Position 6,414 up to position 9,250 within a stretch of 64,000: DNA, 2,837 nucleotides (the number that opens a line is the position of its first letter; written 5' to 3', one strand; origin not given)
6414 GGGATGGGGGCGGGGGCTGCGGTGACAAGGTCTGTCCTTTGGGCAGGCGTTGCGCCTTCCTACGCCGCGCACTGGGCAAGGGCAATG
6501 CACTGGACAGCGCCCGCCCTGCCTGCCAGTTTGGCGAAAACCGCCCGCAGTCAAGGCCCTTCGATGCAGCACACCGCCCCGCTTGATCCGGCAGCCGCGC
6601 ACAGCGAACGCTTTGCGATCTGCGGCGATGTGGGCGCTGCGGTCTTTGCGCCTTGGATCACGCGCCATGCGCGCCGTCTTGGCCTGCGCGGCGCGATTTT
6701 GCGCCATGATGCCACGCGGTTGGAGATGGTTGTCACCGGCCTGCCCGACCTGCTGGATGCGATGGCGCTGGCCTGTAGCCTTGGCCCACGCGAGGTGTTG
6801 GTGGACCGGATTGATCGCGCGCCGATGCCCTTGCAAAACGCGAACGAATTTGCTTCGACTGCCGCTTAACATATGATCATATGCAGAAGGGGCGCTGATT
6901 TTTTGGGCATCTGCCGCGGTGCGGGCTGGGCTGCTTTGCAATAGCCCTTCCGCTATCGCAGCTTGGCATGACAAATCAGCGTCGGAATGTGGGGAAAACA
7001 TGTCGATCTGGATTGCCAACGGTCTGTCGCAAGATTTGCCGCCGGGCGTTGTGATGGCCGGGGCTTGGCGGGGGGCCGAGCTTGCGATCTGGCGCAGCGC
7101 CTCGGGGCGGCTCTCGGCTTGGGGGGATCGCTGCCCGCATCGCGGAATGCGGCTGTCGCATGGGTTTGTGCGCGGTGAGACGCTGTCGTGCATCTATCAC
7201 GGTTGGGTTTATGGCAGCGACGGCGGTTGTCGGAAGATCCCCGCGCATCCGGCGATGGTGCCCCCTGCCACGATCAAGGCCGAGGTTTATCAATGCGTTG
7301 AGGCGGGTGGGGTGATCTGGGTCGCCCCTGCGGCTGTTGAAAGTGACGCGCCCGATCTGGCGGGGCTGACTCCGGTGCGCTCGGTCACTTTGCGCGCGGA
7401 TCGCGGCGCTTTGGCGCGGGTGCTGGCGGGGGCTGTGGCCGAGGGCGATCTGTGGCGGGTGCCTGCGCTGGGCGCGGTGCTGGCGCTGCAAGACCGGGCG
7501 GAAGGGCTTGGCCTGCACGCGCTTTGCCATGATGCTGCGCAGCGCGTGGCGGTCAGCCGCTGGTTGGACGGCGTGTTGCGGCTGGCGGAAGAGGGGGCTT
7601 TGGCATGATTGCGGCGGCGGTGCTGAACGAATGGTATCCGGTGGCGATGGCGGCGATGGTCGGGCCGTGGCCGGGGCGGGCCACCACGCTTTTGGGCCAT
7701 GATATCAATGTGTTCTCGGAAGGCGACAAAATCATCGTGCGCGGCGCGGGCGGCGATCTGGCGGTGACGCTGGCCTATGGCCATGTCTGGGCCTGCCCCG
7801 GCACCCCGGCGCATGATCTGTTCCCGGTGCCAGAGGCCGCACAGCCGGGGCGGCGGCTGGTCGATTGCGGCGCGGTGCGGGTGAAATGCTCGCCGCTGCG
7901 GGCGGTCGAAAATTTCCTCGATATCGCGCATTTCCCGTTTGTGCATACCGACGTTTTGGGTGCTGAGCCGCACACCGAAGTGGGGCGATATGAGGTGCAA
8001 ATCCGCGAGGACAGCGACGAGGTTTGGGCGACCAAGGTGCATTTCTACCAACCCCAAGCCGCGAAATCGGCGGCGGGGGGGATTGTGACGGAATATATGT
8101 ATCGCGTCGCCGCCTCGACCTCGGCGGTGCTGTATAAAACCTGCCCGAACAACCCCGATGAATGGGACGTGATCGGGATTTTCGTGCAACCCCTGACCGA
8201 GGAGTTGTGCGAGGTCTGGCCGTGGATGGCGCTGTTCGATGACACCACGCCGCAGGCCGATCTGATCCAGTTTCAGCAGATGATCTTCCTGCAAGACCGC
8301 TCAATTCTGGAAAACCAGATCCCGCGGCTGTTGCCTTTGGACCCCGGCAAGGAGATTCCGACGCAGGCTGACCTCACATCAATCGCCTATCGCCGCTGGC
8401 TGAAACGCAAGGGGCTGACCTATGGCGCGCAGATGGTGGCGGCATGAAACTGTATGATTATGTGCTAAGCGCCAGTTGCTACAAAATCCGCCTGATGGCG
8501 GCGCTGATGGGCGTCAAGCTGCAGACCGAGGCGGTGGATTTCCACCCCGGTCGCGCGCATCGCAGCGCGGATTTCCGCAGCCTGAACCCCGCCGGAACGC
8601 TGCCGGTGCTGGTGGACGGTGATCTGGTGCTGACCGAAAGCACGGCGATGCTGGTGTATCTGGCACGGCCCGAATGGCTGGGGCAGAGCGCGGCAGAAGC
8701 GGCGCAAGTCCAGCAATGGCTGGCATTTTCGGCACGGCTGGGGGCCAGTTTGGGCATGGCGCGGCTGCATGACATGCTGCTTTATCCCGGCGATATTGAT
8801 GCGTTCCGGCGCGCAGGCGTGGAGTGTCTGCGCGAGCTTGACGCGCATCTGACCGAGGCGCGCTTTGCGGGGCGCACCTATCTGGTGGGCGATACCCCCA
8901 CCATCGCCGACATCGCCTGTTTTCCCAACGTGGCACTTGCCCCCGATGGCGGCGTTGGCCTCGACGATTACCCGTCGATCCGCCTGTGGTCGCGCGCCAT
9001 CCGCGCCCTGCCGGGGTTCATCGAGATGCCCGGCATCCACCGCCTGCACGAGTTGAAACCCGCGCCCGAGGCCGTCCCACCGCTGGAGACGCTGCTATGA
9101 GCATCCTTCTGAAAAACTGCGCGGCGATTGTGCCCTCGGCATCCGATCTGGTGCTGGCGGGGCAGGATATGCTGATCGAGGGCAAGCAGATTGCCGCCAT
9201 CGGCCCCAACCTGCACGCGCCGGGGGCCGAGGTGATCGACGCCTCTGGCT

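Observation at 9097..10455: Purine-deaminase-like amidohydrolase with possibly new specificity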

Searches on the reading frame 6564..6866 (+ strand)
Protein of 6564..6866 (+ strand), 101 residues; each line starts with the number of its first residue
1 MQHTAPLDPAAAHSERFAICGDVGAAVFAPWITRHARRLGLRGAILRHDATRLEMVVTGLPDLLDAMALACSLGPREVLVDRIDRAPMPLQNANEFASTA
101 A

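Call 58: search_protein_families(library=pfam, proteins=[window:6564-6866:+], max_evalue=1)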
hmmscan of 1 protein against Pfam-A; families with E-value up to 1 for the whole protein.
seq(101 aa): 1 family
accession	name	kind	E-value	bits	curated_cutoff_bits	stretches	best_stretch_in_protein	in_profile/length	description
PF00708.24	Acylphosphatase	-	2.4e-07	31.4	22.5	1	17-96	3-83/85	Acylphosphatase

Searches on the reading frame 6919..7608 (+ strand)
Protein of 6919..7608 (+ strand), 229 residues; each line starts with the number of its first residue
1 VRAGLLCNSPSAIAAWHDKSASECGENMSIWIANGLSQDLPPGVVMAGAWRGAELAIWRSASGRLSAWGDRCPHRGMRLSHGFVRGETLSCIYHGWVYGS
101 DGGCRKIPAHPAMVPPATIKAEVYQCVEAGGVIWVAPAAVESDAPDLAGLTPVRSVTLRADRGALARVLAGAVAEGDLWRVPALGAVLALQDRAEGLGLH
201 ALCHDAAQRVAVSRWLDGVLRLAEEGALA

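Call 3: search_protein_families(library=pfam, proteins=[window:6919-7608:+])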
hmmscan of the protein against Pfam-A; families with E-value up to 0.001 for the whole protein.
window:6919-7608:+ (229 aa): 1 family
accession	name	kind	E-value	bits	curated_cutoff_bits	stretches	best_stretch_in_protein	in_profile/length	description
PF00355.32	Rieske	-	5.7e-19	68.3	20.3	1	31-112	2-83/88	Rieske [2Fe-2S] domain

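Call 4: search_protein_families(library=ncbifam, proteins=[window:6919-7608:+])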
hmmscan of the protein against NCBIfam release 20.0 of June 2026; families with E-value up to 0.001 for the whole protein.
window:6919-7608:+ (229 aa): 8 families
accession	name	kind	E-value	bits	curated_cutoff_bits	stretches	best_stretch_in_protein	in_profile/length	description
NF052579.1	BetMthstMoxSdmAMthl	equivalog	5.5e-19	68.3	600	1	23-139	10-128/351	4beta-methylsterol monooxygenase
NF042946.1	3PPDioc_HcaE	equivalog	4.3e-08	32.6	830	1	57-120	66-130/450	3-phenylpropionate/cinnamic acid dioxygenase subunit alpha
NF041684.1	ant_diox_AndAc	equivalog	3e-07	29.4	750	1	56-108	73-126/418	anthranilate 1,2-dioxygenase large subunit AndAc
NF041683.1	ant_diox_AndAb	equivalog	4.9e-05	23.5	150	1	31-108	2-79/100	anthranilate 1,2-dioxygenase ferredoxin subunit AndAb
NF007422.0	PRK09965.1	equivalog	0.00029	20.9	113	1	39-132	11-95/106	bifunctional 3-phenylpropionate/cinnamic acid dioxygenase ferredoxin subunit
NF058607.1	GlBtMonoOxGbcA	equivalog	0.00038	19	670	1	31-103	56-130/420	glycine betaine monooxygenase oxygenase subunit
TIGR03228.1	anthran_1_2_A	equivalog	0.00047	19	671.9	1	55-109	64-119/438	anthranilate 1,2-dioxygenase large subunit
TIGR02377.1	MocE_fam_FeS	subfamily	0.00091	19.2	136.15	0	48-101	19-72/101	MocE family 2Fe-2S type ferredoxin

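Call 10: search_solved_structures(query=window:6919-7608:+, max_evalue=0.001)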
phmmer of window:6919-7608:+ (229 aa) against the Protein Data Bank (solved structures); distinct sequences matched with E-value up to 0.001: 39.
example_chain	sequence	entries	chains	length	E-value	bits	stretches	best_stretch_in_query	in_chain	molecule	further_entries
6wn3_A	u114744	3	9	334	1.5e-26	96.8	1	35-146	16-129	SxtT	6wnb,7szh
6wnc_A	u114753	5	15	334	2.9e-26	95.9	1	31-146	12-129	SxtDIOX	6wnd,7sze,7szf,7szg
6icp_A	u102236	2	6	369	6.1e-14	55.6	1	65-136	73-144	Methylxanthine N1-demethylase NdmA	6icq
6ick_A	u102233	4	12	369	6.1e-14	55.6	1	65-136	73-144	Methylxanthine N1-demethylase NdmA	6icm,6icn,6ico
7fhr_A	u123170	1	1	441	7.1e-13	52.1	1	51-148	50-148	Putative Phthalate 4,5-dioxygenase, subunit alpha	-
4qdf_B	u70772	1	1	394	1.7e-10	44.3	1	31-135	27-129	3-ketosteroid 9alpha-hydroxylase oxygenase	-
9ina_A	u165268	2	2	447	2e-10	44.1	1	51-147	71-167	Rieske (2Fe-2S) domain protein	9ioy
7fjl_A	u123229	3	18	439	1.2e-09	41.6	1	41-141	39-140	Rieske (2Fe-2S) domain protein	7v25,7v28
4qdc_A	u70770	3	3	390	2.5e-09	40.5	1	31-135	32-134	3-ketosteroid 9alpha-hydroxylase oxygenase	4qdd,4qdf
7qwt_A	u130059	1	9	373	5.5e-09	39.3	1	22-145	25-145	Rieske (2Fe-2S) domain protein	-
6icl_A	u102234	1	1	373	1.9e-08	37.6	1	52-135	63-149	Methylxanthine N3-demethylase NdmB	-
3gb4_A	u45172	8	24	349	2.5e-08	37.2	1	52-138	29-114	DdmC | Dicamba O-demethylase, oxygenase component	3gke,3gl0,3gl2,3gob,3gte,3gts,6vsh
2zyl_A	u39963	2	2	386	1e-07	35.2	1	31-109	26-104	POSSIBLE OXIDOREDUCTASE | 3-ketosteroid-9-alpha-monooxygenase oxygenase subunit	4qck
3gcf_A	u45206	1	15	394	4e-07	33.2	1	31-136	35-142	Terminal oxygenase component of carbazole 1,9a-dioxygenase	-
8k0a_A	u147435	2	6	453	4.1e-07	33.2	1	48-121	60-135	3-phenylpropionate/cinnamic acid dioxygenase subunit alpha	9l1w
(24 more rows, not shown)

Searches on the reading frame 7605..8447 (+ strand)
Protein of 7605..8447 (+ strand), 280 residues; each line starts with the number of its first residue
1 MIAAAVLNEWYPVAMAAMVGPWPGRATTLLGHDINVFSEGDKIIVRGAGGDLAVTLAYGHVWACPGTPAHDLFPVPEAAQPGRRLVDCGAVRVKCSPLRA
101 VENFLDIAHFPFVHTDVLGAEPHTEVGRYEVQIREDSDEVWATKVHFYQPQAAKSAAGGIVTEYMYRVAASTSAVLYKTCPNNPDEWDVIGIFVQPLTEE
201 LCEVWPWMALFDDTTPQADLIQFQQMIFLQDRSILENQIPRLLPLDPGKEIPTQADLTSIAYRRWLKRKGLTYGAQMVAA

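Call 3: search_protein_families(library=pfam, proteins=[window:7605-8447:+])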
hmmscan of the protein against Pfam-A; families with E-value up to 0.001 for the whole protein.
window:7605-8447:+ (280 aa): 1 family
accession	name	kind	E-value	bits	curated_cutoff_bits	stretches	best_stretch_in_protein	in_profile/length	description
PF19112.6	VanA_C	-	7.5e-20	72.3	23.5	1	93-268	1-189/193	Vanillate O-demethylase oxygenase C-terminal domain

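Call 4: search_protein_families(library=ncbifam, proteins=[window:7605-8447:+])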
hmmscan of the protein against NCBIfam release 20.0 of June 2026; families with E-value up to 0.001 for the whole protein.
window:7605-8447:+ (280 aa): 0 families

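Call 8: search_solved_structures(query=window:7605-8447:+, max_evalue=0.01, show_alignments=1)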
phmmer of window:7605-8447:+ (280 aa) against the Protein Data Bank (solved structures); distinct sequences matched with E-value up to 0.01: 5.
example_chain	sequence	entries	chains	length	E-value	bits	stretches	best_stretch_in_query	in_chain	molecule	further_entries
6wnc_A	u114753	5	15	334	6.7e-23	84.7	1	55-275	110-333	SxtDIOX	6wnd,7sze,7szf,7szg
6wn3_A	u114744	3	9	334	4.9e-20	75.3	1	56-275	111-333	SxtT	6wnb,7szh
6ick_A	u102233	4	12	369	2.8e-06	30.1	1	221-268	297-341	Methylxanthine N1-demethylase NdmA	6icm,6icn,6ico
6icp_A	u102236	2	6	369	4.2e-06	29.5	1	221-268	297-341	Methylxanthine N1-demethylase NdmA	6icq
6icl_A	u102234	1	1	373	0.0038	19.8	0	99-271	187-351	Methylxanthine N3-demethylase NdmB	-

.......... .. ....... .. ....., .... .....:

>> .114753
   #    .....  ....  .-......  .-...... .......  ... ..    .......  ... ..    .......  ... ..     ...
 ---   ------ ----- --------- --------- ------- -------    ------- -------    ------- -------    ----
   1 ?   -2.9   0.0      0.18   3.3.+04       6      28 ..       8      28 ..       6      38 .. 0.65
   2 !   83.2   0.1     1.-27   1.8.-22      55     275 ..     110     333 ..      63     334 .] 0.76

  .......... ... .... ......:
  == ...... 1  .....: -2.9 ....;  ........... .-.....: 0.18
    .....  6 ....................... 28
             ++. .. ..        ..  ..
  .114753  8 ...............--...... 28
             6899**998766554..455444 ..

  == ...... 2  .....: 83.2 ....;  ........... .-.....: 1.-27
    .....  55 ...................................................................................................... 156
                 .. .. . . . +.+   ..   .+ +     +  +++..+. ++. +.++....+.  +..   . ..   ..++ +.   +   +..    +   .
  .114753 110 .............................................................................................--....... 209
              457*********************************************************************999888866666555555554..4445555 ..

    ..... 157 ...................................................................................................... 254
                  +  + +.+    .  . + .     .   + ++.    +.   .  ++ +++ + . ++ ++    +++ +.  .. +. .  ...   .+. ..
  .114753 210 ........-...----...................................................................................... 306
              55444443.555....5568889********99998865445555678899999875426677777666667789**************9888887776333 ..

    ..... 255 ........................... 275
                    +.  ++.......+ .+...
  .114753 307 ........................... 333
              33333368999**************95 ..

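Call 69: search_dna_similar(query=window:7605-8447:+, collection=plasmids, mode=protein, rows=spread, max_rows=30, max_evalue=1e-8)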
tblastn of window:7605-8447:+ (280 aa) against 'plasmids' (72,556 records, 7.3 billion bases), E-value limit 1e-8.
Records with a match: 258; places in all: 328; records where one place covers at least 80% of the query: 222.
Best place of each record, by identity: 60-80% 125; <60% 133.
By first word of the organism name: Rhizobium 128; Sinorhizobium 65; Pantoea 12; Mycetohabitans 9; Pseudomonas 6; Paraburkholderia 4; Klebsiella 4; Leptolyngbya 4; Komagataeibacter 3; Shinella 2; and 18 more.
By predicted mobility (MOB-suite, as given by PLSDB): non-mobilizable 138; conjugative 112; mobilizable 8.
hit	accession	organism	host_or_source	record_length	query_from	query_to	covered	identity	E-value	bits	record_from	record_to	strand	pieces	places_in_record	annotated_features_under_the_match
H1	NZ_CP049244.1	Allorhizobium pseudoryzae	cell culture,soil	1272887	6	279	98%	71.0%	1e-126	403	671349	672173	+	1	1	none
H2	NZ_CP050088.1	Rhizobium leguminosarum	Trifolium pratense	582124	1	279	100%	69.0%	1e-125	400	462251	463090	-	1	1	aromatic ring-hydroxylating dioxygenase subunit alpha | Rieske 2Fe-2S domain-containing protein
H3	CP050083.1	Rhizobium leguminosarum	Trifolium pratense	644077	1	279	100%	69.0%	2e-125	400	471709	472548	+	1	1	aromatic ring-hydroxylating dioxygenase subunit alpha | Rieske (2Fe-2S) protein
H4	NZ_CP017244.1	Rhizobium etli 8C-3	Phaseolus vulgaris,cell culture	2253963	1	279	100%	69.0%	6e-123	393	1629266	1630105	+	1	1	record has no annotation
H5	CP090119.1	Rhizobium leguminosarum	Trifolium ambiguum,Cell culture,Plant ...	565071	1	279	100%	68.7%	2e-125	400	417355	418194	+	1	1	aromatic ring-hydroxylating dioxygenase subunit alpha | Rieske 2Fe-2S domain-containing protein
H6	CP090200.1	Rhizobium leguminosarum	Trifolium ambiguum,Cell culture,nodule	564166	1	279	100%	68.7%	5e-125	399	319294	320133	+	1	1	aromatic ring-hydroxylating dioxygenase subunit alpha | Rieske 2Fe-2S domain-containing protein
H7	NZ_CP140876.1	Rhizobium beringeri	Trifolium pratense,whole organism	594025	1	279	100%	68.7%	6e-125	399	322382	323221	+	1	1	aromatic ring-hydroxylating dioxygenase subunit alpha | Rieske 2Fe-2S domain-containing protein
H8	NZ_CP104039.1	Rhizobium sp. SRDI969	Pisum sativum,Cell culture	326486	1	279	100%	68.7%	8e-124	395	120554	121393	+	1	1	aromatic ring-hydroxylating dioxygenase subunit alpha | Rieske (2Fe-2S) protein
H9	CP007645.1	Rhizobium etli bv. phaseoli str. IE4803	Phaseolus vulgaris,whole organism,nodule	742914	3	279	99%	69.2%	3e-122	390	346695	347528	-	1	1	hypothetical protein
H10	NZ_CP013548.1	Rhizobium phaseoli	Phaseolus vulgaris,Whole ...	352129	3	279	99%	69.2%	1e-121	389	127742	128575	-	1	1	aromatic ring-hydroxylating dioxygenase subunit alpha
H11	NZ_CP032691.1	Rhizobium sp. CCGE532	Phaseolus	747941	1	279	100%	68.3%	5e-123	393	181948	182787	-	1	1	aromatic ring-hydroxylating dioxygenase subunit alpha | Rieske 2Fe-2S domain-containing protein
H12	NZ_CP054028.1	Rhizobium hidalgonense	Pisum sativum l. (pea),Pure culture,Pea ...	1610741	5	279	98%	69.3%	9e-124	395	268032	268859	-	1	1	record has no annotation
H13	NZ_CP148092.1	Rhizobium sp. T1470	Medicago sativa,cell culture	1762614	1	279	100%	67.7%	2e-119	382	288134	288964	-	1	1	none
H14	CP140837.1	Rhizobium beringeri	Trifolium pratense,whole organism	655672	1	279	100%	67.4%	1e-103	402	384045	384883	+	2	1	Rieske 2Fe-2S domain-containing protein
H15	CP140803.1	Rhizobium johnstonii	Trifolium pratense,whole organism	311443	72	279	74%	79.3%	2e-108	351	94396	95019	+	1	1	none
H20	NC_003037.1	Sinorhizobium meliloti 1021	-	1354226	6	275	96%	44.3%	3e-66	230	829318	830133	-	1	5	none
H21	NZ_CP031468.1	Paraburkholderia caffeinilytica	mix culture,tea plantation soil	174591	6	275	96%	43.8%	3e-68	236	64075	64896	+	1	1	aromatic ring-hydroxylating dioxygenase subunit alpha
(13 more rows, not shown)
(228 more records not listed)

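Call 70: get_annotated_region(hit=H21, flank=9000)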
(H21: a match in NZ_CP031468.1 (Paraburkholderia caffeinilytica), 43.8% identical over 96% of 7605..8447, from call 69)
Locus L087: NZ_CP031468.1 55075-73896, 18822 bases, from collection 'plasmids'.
description: Paraburkholderia caffeinilytica strain CF1 plasmid p1, complete sequence
organism: Paraburkholderia caffeinilytica (NCBI taxid 1761016)
taxonomy: Bacteria; Pseudomonadota; Betaproteobacteria; Burkholderiales; Burkholderiaceae; Paraburkholderia; Paraburkholderia caffeinilytica
host: -; source: mix culture,tea plantation soil; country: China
typing (MOB-suite, as given by PLSDB): non-mobilizable; replicon rep_cluster_186; mating-pair formation MPF_T
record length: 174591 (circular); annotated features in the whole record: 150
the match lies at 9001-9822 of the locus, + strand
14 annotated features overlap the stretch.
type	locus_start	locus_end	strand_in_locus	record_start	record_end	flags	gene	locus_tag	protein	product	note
CDS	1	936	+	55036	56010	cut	-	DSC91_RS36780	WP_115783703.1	2-oxoglutarate and iron-dependent oxygenase domain-containing protein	-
CDS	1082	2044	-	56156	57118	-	-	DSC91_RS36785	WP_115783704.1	LysR family transcriptional regulator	GO:0006355 - regulation of DNA-templated transcription [Evidence IEA]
CDS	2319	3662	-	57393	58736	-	-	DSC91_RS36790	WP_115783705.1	nucleobase:cation symporter-2 family protein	-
CDS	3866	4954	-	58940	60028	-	-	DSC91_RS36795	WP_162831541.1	hypothetical protein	-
CDS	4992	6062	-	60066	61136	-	-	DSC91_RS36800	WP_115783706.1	aromatic ring-hydroxylating dioxygenase subunit alpha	-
CDS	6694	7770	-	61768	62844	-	-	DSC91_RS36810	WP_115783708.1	aromatic ring-hydroxylating dioxygenase subunit alpha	-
CDS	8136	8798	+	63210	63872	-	-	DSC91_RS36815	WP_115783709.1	GntR family transcriptional regulator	-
CDS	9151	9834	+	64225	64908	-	-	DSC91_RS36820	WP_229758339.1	aromatic ring-hydroxylating dioxygenase subunit alpha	-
CDS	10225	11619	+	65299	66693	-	-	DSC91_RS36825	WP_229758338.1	PDR/VanB family oxidoreductase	-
CDS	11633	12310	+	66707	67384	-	-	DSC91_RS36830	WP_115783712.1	glutathione S-transferase family protein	GO:0006749 - glutathione metabolic process [Evidence IEA]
CDS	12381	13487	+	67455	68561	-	-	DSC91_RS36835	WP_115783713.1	S-(hydroxymethyl)glutathione dehydrogenase/class III alcohol dehydrogenase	GO:0006113 - fermentation [Evidence IEA]; GO:0009404 - toxin metabolic process [Evidence IEA]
CDS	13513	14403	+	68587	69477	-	fghA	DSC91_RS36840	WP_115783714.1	S-formylglutathione hydrolase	GO:0046292 - formaldehyde metabolic process [Evidence IEA]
CDS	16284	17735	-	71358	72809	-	-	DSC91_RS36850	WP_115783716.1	NAD-dependent succinate-semialdehyde dehydrogenase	-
CDS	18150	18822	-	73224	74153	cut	-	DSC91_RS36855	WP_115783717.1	ABC transporter permease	-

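Call 71: get_annotated_region(hit=H20, flank=8000)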
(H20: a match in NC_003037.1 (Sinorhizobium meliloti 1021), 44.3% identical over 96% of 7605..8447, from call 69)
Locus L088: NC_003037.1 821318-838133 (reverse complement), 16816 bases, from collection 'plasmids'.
description: Sinorhizobium meliloti 1021 plasmid pSymA, complete sequence
organism: Sinorhizobium meliloti 1021 (NCBI taxid 266834)
taxonomy: Bacteria; Pseudomonadota; Alphaproteobacteria; Hyphomicrobiales; Rhizobiaceae; Sinorhizobium; Sinorhizobium meliloti; Sinorhizobium meliloti 1021
host: -; source: -; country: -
typing (MOB-suite, as given by PLSDB): conjugative; relaxase MOBQ; mating-pair formation MPF_T
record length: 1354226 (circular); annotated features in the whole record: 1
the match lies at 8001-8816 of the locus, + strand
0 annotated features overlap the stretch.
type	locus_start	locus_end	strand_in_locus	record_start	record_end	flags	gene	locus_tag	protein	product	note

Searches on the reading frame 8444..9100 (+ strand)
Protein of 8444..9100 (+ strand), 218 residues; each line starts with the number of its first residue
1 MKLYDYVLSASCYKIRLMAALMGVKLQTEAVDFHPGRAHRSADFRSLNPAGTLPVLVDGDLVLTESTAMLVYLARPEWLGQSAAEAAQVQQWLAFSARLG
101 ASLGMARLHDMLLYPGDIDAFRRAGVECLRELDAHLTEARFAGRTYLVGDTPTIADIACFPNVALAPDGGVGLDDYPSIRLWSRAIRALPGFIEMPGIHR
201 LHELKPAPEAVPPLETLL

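Call 3: search_protein_families(library=pfam, proteins=[window:8444-9100:+])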
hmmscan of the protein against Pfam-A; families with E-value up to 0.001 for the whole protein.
window:8444-9100:+ (218 aa): 5 families
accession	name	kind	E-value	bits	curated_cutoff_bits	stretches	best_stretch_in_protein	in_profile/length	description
PF02798.26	GST_N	-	2.1e-13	50.9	20.9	1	1-75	3-76/76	Glutathione S-transferase, N-terminal domain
PF13409.12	GST_N_2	-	3.5e-12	47.2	25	1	9-74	2-68/70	Glutathione S-transferase, N-terminal domain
PF13417.12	GST_N_3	-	5e-10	40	22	1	3-74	1-68/75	Glutathione S-transferase, N-terminal domain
PF13410.11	GST_C_2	-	1.1e-07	32.3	24.9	1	118-185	4-69/69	Glutathione S-transferase, C-terminal domain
PF00043.30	GST_C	-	2.7e-06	28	20.7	1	137-190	38-93/93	Glutathione S-transferase, C-terminal domain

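Call 4: search_protein_families(library=ncbifam, proteins=[window:8444-9100:+])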
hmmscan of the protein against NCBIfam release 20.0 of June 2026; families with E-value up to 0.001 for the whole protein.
window:8444-9100:+ (218 aa): 6 families
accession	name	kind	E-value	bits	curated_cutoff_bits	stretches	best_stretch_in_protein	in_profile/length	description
TIGR01262.1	maiA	equivalog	3.8e-20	72.4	171.05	2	2-75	1-75/211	maleylacetoacetate isomerase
NF050814.1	FtsZBindFzlA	equivalog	3.7e-11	43.2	300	1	2-195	6-209/228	FtsZ-binding protein FzlA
NF010579.0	PRK13972.1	equivalog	4.3e-11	42.7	332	1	10-190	10-197/215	GSH-dependent disulfide bond oxidoreductase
NF008731.0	PRK11752.1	equivalog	4.2e-08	32.8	325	1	41-162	89-215/287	glutathione-dependent disulfide-bond oxidoreductase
NF007831.0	PRK10542.1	equivalog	1.2e-06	28.2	198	1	16-188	15-187/201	glutathione transferase GstA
NF007016.1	PRK09481.1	equivalog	0.00013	21.5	314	1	3-73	13-79/209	stringent starvation protein SspA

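Call 9: search_solved_structures(query=window:8444-9100:+, max_evalue=0.001)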
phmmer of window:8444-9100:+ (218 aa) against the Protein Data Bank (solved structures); distinct sequences matched with E-value up to 0.001: 188 (the best 60 are shown).
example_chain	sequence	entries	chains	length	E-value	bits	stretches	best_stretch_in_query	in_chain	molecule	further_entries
3m3m_A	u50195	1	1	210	5.7e-19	71.8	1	2-196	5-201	Glutathione S-transferase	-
4hz2_A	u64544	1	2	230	1e-17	67.7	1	1-198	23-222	Glutathione S-transferase domain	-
6to3_AAA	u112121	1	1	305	2.6e-16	63.1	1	2-191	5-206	Glutathione transferase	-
3m8n_A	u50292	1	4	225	1.7e-15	60.4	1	2-196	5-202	Possible glutathione S-transferase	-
5zwp_A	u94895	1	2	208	1.2e-14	57.7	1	6-192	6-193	Glutathione S-transferase 1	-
4i97_A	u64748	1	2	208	6.5e-14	55.3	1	4-194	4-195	DELTA CLASS 1 GLUTATHIONE S-TRANSFERASE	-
4eci_A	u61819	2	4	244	2.6e-13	53.3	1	11-192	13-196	glutathione S-transferase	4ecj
1aw9_A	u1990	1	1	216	4.6e-13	52.5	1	1-193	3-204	GLUTATHIONE S-TRANSFERASE III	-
9nxw_A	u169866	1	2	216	8.3e-13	51.6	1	8-195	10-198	Glutathione S transferase class delta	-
6tah_DAA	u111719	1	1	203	9.4e-13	51.5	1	11-191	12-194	Glutathione S-transferase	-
6tah_CAA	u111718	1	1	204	9.5e-13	51.5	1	11-191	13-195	Glutathione S-transferase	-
6tum_A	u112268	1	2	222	9.6e-13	51.4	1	11-191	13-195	Glutathione S-transferase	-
6tah_B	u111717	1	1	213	9.7e-13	51.4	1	11-191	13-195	Glutathione S-transferase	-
6tah_AAA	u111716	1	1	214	9.7e-13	51.4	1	11-191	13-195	Glutathione S-transferase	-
1jlv_A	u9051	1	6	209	1.1e-12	51.3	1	6-192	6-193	glutathione transferase GST1-3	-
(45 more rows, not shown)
